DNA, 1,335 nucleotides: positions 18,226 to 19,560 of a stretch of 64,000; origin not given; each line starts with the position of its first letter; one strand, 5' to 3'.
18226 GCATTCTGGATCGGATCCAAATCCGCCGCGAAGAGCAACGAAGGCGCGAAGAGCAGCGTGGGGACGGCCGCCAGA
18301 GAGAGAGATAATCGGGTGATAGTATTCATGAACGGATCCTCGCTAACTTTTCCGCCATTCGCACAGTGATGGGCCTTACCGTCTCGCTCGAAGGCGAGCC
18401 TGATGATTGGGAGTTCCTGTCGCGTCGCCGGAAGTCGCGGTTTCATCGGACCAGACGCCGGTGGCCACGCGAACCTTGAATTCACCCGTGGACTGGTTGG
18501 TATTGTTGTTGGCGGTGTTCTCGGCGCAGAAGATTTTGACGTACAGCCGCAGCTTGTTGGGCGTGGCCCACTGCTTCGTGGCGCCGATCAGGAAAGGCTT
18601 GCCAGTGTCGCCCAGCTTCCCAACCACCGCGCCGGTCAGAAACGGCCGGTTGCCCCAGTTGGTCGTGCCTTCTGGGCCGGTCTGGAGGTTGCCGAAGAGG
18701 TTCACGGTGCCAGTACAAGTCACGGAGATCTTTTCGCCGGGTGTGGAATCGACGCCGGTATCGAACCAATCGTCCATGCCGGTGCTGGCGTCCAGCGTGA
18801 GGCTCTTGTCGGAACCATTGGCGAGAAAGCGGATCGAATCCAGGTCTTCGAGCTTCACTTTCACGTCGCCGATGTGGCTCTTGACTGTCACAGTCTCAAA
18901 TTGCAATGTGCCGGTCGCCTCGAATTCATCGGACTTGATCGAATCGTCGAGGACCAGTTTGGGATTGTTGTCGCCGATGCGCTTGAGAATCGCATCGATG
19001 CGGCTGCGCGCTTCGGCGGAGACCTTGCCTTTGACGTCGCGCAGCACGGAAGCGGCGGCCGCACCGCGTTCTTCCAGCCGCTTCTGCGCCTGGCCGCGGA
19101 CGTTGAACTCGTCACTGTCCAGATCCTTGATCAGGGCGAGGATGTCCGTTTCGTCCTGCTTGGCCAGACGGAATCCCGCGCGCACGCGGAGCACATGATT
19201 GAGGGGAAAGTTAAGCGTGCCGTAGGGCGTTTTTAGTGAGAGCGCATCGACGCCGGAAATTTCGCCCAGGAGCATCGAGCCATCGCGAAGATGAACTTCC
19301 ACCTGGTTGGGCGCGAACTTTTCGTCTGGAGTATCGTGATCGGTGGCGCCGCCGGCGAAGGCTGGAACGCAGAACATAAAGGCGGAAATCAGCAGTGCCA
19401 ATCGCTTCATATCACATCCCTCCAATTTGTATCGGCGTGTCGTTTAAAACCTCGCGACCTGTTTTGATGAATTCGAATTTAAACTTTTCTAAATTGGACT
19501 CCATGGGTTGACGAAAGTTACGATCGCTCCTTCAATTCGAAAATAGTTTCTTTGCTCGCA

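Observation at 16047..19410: Three consecutive secreted proteins sharing HEAT/PBS-like linkers, two carrying a C-terminal PA-IL/LecA-like lectin domain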

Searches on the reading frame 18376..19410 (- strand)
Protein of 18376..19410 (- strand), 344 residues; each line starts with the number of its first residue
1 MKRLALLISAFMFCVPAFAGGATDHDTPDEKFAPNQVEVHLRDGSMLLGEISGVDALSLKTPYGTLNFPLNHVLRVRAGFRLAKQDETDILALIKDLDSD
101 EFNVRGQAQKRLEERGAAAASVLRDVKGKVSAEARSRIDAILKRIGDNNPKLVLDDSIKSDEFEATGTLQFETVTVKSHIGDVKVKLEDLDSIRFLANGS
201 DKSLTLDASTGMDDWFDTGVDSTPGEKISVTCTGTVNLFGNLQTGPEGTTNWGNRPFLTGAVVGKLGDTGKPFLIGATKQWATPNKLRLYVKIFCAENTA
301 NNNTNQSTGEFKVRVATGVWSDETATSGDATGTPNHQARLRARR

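Call 3: search_protein_families(library=pfam, proteins=[window:18376-19410:-], max_evalue=1)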
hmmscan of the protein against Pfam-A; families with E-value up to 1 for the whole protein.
window:18376-19410:- (344 aa): 0 families

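Call 4: search_protein_families(library=ncbifam, proteins=[window:18376-19410:-], max_evalue=1)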
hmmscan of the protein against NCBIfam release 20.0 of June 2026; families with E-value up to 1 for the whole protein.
window:18376-19410:- (344 aa): 0 families

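Call 8: search_solved_structures(query=window:18376-19410:-, max_evalue=10, show_alignments=3)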
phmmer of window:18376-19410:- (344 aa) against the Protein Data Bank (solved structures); distinct sequences matched with E-value up to 10: 6.
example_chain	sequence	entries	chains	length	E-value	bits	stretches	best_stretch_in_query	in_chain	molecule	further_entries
2wao_A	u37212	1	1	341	0.43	12.7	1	199-287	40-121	ENDOGLUCANASE E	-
2wab_A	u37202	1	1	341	0.47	12.5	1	199-287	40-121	ENDOGLUCANASE E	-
7wth_L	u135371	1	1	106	0.63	12.1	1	219-244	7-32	Light chain of XGv264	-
7wti_K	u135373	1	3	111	0.68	12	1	219-244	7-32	Light chain of XGv264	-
9i45_L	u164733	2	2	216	1.2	11.2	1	219-242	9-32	light chain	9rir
9p6g_L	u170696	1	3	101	1.3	11.1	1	220-246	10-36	eN49P7-FRv1-23 light chain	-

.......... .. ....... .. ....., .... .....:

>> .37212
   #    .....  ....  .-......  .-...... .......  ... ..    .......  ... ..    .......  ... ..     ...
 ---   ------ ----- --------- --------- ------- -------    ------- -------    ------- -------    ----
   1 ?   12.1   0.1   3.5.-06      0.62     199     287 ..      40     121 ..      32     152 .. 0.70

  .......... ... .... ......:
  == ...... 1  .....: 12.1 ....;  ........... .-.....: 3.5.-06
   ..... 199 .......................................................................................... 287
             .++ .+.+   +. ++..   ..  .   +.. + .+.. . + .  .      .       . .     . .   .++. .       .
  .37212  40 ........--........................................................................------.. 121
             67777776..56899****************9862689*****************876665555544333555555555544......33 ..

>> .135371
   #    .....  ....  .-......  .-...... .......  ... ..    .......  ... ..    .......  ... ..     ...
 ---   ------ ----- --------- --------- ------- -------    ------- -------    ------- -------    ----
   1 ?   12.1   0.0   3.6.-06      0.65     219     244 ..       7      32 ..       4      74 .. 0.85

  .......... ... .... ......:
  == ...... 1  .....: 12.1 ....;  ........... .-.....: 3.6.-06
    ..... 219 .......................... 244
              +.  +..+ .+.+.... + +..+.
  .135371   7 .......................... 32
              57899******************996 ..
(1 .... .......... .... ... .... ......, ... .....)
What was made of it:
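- Tried and rejected: Single-sequence phmmer of pA against PDB gave only noise (call 8).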

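Call 12: find_homologous_proteins(query=window:18376-19410:-, max_evalue=0.001)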
Query window:18376-19410:- (344 aa): 14 proteins with E <= 0.001 among 6012 candidates.
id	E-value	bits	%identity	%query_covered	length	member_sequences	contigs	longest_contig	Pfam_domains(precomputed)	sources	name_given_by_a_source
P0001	2.3e-226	768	100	100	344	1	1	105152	-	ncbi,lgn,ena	-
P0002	4.2e-168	576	74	100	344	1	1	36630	-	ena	-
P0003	2.3e-152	525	68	99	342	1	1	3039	-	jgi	jgi:hypothetical protein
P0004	1.6e-145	502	67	93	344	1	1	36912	-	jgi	jgi:hypothetical protein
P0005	5.4e-115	402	57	90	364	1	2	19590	-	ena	-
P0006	1.1e-107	378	57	85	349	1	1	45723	-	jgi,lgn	-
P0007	1.5e-107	377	55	89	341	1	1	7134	-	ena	-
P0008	2.2e-98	347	50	94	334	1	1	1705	-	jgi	-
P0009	4.1e-92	327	52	83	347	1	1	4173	-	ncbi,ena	-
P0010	7.2e-87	309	45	89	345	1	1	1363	-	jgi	-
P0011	1.5e-70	256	40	94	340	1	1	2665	-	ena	-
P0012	1.1e-21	95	28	84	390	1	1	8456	-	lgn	-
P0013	1.5e-19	88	27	80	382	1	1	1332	-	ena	-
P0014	2.4e-18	84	28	83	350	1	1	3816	-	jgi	jgi:hypothetical protein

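Call 14: search_solved_structures(query=A1, max_evalue=10, show_alignments=3)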
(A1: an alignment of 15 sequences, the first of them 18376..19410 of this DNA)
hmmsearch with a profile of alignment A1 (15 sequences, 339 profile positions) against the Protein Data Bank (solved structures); distinct sequences matched with E-value up to 10: 36.
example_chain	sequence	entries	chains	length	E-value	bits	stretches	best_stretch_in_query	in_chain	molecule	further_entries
9sah_A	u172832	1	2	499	4.7e-15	58.4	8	72-146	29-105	E4-NB2 synthetic fusion protein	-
6fsq_A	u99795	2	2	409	9.7e-11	44.3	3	87-148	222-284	alphaRep A3_bGFPD | A3_bGFPD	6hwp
4xl5_C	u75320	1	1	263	5.8e-10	41.7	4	76-151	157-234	bGFP-A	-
6ft5_A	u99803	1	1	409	6.2e-10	41.6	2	85-146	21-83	alphaRep A3_A3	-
4zv6_A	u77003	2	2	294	5.4e-08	35.2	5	73-146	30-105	AlphaRep-7 | alpha-Rep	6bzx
6gwc_C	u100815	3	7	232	7.7e-08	34.7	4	80-147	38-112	iE5 ALPHAREP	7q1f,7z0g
9t1m_A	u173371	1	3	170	2e-07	33.3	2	85-153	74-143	Alpha Rep E4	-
8aw4_A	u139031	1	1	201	7.4e-07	31.5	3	72-152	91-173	ALPHAREP bB-E3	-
7p0h_A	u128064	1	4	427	7.9e-07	31.4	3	72-144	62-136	Helicobacter pylori ComF fused to an artificial alphaREP crystallization helper (named B2)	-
3ltj_A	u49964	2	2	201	2.6e-06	29.7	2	83-146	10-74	AlphaRep-4 | bA3-2: binder of A3 protein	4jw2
3ltm_A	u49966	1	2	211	7.6e-06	28.2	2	85-145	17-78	Alpha-Rep4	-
5dcq_A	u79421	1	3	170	1.3e-05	27.4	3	70-144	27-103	artificial repeat proteins (alphaREP3)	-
6gwd_G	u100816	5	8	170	1.4e-05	27.2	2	74-170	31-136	iiH5 ALPHAREP | iih5 Alpha Repeating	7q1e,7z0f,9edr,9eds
6gx7_E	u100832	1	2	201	2.1e-05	26.7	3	82-149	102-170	iiiA5 ALPHAREP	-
4xvp_D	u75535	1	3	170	4.3e-05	25.7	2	82-144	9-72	BGFP-C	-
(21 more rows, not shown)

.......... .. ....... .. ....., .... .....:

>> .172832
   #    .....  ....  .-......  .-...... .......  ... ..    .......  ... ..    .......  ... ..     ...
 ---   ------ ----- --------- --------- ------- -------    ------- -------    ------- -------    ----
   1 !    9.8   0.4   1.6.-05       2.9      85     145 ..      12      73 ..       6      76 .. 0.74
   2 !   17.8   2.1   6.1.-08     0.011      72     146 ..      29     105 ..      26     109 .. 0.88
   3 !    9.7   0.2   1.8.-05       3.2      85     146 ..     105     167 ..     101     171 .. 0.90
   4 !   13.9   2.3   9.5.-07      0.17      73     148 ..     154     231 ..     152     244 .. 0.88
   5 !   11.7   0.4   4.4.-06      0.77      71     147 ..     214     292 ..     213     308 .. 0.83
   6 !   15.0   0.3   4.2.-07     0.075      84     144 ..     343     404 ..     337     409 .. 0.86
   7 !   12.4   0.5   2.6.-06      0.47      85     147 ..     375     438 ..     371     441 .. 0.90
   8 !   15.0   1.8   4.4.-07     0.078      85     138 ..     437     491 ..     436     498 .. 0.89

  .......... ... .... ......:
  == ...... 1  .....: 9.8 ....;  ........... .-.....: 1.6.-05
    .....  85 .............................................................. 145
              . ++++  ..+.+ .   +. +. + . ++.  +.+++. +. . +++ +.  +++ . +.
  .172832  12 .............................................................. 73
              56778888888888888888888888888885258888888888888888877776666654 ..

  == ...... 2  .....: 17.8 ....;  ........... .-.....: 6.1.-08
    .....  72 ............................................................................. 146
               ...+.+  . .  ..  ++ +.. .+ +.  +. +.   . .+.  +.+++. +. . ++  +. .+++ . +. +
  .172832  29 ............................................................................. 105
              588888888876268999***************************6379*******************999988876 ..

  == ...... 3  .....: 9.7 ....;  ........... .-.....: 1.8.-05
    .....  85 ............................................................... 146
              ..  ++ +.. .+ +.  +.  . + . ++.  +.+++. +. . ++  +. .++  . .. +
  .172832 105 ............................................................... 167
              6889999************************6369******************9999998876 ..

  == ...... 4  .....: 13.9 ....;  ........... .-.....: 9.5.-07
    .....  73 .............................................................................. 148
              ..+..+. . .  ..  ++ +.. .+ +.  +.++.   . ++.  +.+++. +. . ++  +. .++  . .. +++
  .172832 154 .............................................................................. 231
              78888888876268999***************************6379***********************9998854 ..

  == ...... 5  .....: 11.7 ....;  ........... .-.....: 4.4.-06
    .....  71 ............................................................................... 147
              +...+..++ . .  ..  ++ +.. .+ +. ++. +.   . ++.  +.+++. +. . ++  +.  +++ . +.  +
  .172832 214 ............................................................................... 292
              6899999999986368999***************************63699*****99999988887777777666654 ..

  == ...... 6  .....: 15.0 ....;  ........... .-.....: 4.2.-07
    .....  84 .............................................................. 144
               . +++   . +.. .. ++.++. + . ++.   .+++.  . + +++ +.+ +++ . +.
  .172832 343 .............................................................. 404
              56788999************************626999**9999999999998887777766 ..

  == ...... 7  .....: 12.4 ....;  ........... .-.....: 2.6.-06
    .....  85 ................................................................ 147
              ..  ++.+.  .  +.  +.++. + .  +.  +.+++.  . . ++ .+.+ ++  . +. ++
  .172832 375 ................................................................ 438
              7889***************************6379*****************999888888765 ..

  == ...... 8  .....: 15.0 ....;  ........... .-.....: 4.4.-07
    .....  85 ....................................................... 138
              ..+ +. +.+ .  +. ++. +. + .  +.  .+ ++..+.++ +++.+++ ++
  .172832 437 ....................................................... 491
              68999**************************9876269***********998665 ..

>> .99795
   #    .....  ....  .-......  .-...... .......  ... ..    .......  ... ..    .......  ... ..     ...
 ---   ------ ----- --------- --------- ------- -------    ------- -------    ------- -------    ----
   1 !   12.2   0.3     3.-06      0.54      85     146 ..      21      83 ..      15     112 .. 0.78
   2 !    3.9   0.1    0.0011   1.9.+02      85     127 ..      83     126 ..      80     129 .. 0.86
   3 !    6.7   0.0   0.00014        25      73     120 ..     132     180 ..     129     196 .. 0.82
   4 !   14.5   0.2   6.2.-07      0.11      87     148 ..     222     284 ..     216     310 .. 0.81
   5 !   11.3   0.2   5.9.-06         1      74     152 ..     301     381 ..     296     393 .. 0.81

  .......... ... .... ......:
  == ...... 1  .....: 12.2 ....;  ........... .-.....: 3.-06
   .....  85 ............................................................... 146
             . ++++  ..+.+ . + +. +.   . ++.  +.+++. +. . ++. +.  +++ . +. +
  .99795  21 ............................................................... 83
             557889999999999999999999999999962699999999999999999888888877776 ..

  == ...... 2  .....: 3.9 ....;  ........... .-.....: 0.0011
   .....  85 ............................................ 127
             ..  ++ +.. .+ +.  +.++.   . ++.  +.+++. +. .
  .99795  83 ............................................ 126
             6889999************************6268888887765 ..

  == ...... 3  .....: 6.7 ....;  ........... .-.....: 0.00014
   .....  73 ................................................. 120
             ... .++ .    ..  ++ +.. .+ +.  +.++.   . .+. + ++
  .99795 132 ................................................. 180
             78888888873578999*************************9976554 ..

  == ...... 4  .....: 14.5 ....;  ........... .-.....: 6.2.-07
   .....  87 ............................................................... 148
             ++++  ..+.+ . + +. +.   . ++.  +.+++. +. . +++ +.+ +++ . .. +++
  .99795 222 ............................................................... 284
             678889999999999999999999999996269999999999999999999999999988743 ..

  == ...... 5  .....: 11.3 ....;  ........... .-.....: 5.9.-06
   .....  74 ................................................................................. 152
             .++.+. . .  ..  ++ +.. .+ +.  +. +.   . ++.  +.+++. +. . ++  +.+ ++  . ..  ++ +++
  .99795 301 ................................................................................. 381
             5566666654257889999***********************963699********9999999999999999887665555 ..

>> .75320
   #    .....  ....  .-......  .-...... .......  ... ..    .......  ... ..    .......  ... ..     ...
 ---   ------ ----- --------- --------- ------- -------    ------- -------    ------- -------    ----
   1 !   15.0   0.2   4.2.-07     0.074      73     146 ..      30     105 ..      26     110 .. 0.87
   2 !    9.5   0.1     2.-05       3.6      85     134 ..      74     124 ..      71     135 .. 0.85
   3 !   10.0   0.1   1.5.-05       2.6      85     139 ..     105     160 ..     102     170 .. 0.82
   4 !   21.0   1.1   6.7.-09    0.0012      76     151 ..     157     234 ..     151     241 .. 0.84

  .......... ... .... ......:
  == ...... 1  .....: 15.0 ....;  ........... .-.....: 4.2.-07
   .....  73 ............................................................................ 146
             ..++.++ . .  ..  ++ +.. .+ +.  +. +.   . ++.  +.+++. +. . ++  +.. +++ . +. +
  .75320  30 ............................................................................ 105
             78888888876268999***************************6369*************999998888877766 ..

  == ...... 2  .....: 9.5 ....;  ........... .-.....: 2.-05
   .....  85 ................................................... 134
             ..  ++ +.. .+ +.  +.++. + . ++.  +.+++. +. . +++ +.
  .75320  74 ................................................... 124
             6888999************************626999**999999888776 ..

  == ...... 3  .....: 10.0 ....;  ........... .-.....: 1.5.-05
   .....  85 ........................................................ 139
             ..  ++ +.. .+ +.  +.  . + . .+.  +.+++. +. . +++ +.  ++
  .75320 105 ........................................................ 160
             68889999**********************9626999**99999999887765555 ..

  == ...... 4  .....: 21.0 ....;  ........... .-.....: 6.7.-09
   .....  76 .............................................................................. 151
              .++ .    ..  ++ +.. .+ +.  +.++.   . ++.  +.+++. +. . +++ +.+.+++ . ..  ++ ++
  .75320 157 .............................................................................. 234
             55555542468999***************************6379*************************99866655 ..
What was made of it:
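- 18967..19161 (-): pA HEAT/PBS-type four-helix segment (aa 84-148). Profile against PDB: alphaRep proteins E 4.7e-15, best single repeats i-E 0.001-0.01 (call 14).
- On HEAT_2 / PBS-lyase HEAT-like repeats (PF13646): alphaRep E 4.7e-15, single repeats i-E 0.0012-0.011 (call 14).
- Checked: It matches HEAT/PBS-type alphaRep proteins (call 14).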

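Call 16: find_encoding_contigs(protein=P0001, flank=6000, max_places=4)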
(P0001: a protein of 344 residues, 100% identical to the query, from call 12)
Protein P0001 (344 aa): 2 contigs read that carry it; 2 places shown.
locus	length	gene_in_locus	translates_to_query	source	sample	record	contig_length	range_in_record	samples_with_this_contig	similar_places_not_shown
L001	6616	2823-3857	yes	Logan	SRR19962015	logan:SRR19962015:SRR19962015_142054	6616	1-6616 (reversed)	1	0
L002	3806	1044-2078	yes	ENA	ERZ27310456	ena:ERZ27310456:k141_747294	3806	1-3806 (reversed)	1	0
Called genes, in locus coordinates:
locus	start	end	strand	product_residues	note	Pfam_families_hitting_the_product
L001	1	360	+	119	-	?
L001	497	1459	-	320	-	PF23381:Beta-prop_IFT122_1st (weak), PF25174:Beta-prop_THOC3 (weak)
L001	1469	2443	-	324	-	PF00551:Formyl_trans_N, PF02911:Formyl_trans_C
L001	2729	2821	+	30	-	-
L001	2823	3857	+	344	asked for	-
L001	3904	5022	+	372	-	-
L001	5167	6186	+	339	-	-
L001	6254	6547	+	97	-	-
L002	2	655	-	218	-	?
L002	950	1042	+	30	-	-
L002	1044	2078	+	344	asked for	-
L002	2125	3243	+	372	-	-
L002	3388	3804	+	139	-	?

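Call 20: predict_structure(alignment_id=A1)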
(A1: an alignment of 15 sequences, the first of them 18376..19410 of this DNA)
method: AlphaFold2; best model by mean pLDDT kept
length: 344 residues; sequences in the alignment: 15
mean_pLDDT: 78.8   pTM: 0.52
mean pLDDT of the five models: 78.8, 77.7, 77.2, 76.4, 76.3
residues with pLDDT >= 90: 73; 70-90: 210; 50-70: 20; < 50: 41
segments of 3 or more residues with pLDDT < 50: 11-29, 326-344
pLDDT, mean of each block of 10 residues (from residue 1): 49 39 34 80 85 87 89 85 82 89 90 85 86 88 78 80 85 87 88 80 87 88 84 90 88 80 92 92 88 84 82 86 53 34 35
secondary structure, 60 per line:
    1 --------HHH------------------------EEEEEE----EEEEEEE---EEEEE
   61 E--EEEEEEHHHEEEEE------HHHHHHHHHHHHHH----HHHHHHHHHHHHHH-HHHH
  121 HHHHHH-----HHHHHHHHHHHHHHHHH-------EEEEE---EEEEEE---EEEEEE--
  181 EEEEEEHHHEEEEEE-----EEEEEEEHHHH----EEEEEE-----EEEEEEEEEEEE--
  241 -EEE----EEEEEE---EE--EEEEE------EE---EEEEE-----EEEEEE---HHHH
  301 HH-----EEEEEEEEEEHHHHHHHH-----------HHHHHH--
elements in order: E36-41 E46-52 E56-61 E64-69 E73-77 H84-97 H102-115 H117-126 H132-148 E156-160 E164-169 E173-178 E181-186 E190-195 E201-207 H208-211 E216-221 E227-238 E242-244 E249-254 E262-266 E278-282 E288-293 H297-302 E308-317 H318-325 H337-342
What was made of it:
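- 18376..19410 (-): pA, 344 aa, the A-type member of the pair. Order of domains: signal peptide, small beta-barrel, four-helix HEAT/PBS-like segment, second small beta-barrel, PA-IL-fold domain. AF2 model with pLDDT 78.8 (call 20).
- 19351..19410 (-): Predicted Sec signal peptide of pA (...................|GG). AF2 pLDDT is below 50 for residues 11-29 (call 20).
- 19177..19308 (-): pA small five-stranded beta-barrel 1 (aa 35-78), Sm/SH3-like. Strands 36-77 in the model (call 20).
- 18823..18948 (-): pA small beta-barrel 2 (aa 155-196). Strands 156-195 in the model (call 20).
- On PA-IL / LecA lectin family (Pfam PF07828): This rests on an AF2 model of pA with pLDDT 80-92 in this domain (call 20). 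pB was not modelled.
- On HEAT_2 / PBS-lyase HEAT-like repeats (PF13646): Four helices, 84-148, in the model (call 20).
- The model has pLDDT 78.8, and 80-92 across the domain (call 20).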

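Call 22: find_related_loci(query=A2, collection=genome_contigs, flank=6000)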
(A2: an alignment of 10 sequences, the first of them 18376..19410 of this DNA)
Query A2 (344 aa) in genome_contigs; peptide patterns used: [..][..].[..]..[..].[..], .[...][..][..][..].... (x = any residue, [..] = any of these).
233 stretches matched a pattern; 9 encode a relative of the query (tblastn E <= 1e-3); 9 distinct loci.
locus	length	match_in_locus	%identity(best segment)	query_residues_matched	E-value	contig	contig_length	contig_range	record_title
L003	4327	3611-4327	39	16-254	1e-51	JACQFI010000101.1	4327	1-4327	MAG: Planctomycetota bacterium isolate NC_groundwater_1043_Pr1_S-0.65um_64_14 Montesol18_Sp65_coassembly_scaffold_120950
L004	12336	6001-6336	35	86-212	1e-9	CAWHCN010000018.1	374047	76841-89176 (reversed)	MAG: uncultured Planctomycetota bacterium isolate MFD00731.bin.2.201 genome assembly, contig: contig_46037, whole genome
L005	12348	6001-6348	31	83-213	3e-8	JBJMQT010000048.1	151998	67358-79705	MAG: Gemmataceae bacterium isolate H3_18_all_fractions_metab_conc_21_57_12 k255_2030999, whole genome shotgun sequence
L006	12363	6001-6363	32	81-184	3e-8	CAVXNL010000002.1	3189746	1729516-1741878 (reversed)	MAG: uncultured Planctomycetaceae bacterium isolate MFD00731.bin.2.216 genome assembly, contig: contig_18944, whole geno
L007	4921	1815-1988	45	90-147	1e-7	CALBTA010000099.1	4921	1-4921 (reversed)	MAG TPA_asm: uncultured Planctomycetaceae bacterium isolate SRR7515932_bin.127_CONCOCT_v1.1_MAG genome assembly, contig:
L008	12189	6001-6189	41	79-141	3e-6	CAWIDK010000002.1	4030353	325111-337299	MAG: uncultured Gemmataceae bacterium isolate MFD01248.bin.2.72 genome assembly, contig: contig_12364, whole genome shot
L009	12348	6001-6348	28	85-213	4e-6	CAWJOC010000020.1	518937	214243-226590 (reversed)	MAG: uncultured Planctomycetaceae bacterium isolate MFD02840.bin.1.420 genome assembly, contig: contig_22236, whole geno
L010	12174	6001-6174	40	86-141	4e-5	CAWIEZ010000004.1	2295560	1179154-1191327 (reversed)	MAG: uncultured Planctomycetota bacterium isolate MFD09603.bin.2.22 genome assembly, contig: contig_3589, whole genome s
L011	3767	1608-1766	36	90-142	5e-5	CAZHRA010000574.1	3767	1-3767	MAG TPA_asm: uncultured Pirellulaceae bacterium isolate SRP135972_co2_291 genome assembly, contig: NODE_47995_length_376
